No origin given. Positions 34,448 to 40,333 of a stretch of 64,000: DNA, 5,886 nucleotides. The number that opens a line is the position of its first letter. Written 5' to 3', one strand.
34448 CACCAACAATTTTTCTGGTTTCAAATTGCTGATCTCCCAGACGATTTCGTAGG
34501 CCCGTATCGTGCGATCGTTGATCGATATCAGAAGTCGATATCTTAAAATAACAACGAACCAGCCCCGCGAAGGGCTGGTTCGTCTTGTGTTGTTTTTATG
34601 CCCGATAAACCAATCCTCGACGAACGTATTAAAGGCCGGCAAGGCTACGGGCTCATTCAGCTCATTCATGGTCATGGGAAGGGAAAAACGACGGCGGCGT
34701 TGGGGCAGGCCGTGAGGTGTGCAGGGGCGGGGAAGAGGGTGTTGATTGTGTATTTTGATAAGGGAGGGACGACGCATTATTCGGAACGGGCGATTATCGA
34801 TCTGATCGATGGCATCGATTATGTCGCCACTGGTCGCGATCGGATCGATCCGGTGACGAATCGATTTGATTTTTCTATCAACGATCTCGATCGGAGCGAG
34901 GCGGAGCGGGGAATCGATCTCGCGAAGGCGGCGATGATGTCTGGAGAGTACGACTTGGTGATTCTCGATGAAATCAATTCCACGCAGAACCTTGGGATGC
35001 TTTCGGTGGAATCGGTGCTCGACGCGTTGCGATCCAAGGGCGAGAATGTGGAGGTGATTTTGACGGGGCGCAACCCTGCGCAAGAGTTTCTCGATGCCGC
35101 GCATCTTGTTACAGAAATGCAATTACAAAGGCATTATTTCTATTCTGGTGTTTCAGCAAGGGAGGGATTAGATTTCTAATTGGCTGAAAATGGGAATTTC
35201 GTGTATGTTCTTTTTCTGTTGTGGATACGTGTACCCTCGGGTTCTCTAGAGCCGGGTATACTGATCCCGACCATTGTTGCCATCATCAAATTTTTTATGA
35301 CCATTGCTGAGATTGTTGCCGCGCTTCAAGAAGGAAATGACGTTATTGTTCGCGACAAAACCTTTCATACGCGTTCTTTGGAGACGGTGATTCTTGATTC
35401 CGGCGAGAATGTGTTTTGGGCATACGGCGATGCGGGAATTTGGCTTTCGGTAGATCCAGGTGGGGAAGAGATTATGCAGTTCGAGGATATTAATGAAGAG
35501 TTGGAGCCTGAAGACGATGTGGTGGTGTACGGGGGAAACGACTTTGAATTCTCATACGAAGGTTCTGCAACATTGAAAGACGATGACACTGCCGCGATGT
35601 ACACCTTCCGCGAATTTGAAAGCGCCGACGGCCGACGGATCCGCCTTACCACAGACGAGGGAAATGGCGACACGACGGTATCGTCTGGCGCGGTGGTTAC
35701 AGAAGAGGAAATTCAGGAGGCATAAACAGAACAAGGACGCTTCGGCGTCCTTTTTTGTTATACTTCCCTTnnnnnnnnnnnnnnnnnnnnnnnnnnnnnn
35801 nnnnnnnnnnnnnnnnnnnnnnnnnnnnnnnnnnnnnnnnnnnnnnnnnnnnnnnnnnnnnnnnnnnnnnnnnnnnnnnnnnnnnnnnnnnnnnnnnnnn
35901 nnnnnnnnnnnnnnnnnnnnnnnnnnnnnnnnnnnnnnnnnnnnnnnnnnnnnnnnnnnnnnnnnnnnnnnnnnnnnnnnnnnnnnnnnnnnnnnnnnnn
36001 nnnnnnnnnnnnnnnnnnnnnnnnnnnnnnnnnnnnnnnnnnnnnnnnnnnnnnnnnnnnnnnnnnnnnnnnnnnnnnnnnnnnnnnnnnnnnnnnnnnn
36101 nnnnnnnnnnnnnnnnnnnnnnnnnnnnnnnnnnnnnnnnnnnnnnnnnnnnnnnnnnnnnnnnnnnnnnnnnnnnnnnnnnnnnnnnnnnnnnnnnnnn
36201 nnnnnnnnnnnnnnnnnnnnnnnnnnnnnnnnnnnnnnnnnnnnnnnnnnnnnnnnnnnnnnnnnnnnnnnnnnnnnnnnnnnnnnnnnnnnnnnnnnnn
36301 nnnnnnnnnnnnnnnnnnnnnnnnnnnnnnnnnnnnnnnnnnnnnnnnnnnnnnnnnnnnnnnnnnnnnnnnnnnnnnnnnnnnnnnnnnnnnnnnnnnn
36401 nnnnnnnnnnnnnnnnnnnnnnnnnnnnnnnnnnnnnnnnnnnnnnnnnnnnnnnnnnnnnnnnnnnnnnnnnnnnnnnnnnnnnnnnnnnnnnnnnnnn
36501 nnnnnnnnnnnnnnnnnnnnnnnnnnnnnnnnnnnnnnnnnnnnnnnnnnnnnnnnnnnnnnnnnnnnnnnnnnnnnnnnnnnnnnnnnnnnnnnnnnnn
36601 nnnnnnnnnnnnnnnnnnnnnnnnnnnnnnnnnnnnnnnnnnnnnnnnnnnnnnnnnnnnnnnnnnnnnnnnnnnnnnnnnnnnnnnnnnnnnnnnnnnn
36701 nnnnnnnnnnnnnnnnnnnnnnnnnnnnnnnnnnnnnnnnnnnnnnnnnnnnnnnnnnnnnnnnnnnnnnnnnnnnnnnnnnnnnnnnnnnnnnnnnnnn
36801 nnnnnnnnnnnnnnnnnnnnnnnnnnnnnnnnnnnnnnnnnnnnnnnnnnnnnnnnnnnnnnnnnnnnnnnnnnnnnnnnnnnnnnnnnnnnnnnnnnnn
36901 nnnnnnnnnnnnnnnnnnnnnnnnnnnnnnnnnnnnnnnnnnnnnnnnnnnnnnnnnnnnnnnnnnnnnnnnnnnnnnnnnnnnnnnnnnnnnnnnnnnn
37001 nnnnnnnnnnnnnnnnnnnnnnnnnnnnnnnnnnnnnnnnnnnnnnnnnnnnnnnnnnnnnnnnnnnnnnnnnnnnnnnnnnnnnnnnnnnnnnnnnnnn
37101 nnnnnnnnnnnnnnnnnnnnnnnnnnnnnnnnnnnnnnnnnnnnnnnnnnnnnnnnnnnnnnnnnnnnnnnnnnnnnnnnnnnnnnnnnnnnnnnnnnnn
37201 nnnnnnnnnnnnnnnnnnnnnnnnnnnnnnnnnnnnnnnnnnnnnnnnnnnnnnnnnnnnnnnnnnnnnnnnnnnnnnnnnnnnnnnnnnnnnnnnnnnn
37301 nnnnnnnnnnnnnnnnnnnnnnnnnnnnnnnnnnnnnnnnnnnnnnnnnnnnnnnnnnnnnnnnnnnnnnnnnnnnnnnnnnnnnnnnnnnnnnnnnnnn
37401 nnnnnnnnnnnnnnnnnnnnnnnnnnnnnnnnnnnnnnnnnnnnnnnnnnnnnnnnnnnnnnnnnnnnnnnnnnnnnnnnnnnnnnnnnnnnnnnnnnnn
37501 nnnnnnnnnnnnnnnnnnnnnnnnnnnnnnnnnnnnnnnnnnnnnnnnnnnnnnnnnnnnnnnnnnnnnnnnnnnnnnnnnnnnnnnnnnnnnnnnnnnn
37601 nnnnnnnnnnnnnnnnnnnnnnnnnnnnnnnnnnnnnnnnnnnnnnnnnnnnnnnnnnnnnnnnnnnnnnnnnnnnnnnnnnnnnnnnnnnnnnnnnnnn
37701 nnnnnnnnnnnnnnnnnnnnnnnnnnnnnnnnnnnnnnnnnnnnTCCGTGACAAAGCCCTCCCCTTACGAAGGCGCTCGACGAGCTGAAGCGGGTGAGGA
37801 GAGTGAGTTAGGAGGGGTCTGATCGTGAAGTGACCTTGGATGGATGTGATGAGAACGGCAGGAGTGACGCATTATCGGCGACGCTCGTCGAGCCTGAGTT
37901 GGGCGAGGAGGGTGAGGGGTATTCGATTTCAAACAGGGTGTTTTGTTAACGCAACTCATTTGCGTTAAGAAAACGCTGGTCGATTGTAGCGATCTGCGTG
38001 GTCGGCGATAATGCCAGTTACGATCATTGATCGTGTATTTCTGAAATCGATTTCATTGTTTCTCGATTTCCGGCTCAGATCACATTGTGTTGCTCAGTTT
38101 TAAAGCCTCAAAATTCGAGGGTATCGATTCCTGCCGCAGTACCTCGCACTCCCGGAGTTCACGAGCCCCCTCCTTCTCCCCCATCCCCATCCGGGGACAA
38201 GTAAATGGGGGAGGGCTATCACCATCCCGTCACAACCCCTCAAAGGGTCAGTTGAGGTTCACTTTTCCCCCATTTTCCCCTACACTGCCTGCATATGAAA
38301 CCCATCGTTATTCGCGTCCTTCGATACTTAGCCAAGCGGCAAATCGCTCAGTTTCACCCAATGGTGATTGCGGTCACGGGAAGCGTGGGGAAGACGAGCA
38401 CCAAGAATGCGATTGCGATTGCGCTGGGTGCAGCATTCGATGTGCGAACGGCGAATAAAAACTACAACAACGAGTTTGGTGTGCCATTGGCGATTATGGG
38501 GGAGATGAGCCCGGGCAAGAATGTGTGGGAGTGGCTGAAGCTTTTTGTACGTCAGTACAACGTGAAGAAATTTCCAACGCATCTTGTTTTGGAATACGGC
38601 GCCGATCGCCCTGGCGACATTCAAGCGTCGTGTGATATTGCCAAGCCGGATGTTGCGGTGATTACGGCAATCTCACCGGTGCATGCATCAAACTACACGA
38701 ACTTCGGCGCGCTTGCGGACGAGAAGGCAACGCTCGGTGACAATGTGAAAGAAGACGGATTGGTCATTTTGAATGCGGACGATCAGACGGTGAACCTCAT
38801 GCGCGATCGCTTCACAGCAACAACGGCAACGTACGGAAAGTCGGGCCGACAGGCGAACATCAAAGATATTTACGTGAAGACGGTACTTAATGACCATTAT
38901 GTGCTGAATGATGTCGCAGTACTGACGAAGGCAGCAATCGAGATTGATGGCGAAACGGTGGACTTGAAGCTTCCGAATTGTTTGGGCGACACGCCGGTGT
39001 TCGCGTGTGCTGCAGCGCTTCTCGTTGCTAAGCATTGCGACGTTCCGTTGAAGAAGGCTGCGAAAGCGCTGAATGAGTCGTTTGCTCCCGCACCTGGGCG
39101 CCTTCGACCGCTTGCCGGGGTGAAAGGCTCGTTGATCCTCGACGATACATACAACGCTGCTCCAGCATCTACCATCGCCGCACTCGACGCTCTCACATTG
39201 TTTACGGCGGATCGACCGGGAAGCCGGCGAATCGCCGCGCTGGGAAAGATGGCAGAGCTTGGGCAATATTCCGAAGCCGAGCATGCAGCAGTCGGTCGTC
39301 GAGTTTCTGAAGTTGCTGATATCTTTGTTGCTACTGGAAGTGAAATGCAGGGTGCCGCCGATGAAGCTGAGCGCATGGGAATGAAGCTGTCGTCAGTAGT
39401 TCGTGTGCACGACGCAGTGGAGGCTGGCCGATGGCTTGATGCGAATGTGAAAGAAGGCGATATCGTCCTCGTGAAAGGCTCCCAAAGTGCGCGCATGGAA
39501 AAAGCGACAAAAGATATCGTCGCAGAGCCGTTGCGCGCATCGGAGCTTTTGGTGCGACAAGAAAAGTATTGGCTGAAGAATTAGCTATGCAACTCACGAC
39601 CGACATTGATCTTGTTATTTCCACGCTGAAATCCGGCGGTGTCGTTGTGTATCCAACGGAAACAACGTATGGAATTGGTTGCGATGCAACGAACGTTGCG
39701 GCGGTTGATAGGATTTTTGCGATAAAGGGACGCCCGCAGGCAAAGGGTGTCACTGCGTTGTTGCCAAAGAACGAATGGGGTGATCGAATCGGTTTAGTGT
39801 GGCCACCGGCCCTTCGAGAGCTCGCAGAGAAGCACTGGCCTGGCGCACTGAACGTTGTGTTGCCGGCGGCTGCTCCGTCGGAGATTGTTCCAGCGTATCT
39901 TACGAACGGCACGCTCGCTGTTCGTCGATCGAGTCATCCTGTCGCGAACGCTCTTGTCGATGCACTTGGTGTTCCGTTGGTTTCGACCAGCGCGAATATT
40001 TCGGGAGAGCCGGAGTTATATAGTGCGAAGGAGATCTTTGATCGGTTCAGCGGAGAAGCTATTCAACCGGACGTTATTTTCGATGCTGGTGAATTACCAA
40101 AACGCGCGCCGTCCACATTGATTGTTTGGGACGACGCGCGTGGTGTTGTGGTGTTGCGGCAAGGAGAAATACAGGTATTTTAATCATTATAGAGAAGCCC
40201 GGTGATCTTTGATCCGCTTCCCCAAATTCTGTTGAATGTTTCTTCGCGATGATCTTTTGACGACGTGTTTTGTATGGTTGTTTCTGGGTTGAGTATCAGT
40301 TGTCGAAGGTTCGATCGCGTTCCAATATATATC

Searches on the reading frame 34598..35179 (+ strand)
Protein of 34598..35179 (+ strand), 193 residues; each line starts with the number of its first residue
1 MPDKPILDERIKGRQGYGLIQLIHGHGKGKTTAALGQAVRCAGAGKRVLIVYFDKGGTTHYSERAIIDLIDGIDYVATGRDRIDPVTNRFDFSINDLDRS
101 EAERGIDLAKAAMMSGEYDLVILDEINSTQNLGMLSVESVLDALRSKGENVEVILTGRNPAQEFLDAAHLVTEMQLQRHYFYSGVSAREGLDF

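Call 8: search_protein_families(library=pfam, proteins=[window:34598-35179:+], max_evalue=0.001)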
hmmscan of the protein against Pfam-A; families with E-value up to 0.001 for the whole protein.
window:34598-35179:+ (193 aa): 1 family
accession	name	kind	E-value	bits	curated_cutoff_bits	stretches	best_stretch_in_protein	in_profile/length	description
PF02572.21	CobA_CobO_BtuR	-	2.2e-49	168.4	25.7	1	18-193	3-172/172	ATP:corrinoid adenosyltransferase BtuR/CobO/CobP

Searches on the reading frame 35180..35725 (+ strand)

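Call 8: search_protein_families(library=pfam, proteins=[window:35180-35725:+], max_evalue=0.001)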
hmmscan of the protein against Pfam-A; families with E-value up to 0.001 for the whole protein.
window:35180-35725:+ (181 aa): 1 family
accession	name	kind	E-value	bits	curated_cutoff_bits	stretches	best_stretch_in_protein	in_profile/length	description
PF13785.11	DUF4178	-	0.00049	20.7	25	1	82-173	35-134/136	Domain of unknown function (DUF4178)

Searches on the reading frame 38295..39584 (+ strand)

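Call 32: search_protein_families(library=pfam, proteins=[window:38295-39584:+], max_evalue=0.001)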
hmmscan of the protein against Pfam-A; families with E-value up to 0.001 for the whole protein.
window:38295-39584:+ (429 aa): 2 families
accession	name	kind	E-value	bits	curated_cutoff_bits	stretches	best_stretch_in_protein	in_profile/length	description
PF08245.18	Mur_ligase_M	-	7e-22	78.8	24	1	27-196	1-163/200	Mur ligase middle domain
PF02875.26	Mur_ligase_C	-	4.2e-16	60.4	28.4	1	268-396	1-126/127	Mur ligase, glutamate ligase domain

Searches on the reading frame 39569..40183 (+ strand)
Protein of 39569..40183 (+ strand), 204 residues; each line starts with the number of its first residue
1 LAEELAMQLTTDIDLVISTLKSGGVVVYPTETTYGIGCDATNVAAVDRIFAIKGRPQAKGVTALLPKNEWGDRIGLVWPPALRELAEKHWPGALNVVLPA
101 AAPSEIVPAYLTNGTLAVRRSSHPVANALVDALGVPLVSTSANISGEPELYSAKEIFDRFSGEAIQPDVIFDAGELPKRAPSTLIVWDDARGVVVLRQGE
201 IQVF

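Call 32: search_protein_families(library=pfam, proteins=[window:39569-40183:+], max_evalue=0.001)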
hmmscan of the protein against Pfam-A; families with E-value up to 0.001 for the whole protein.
window:39569-40183:+ (204 aa): 1 family
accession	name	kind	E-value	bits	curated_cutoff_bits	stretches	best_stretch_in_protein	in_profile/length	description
PF01300.24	Sua5_yciO_yrdC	-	3e-43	147.8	25.1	1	19-199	2-178/178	Telomere recombination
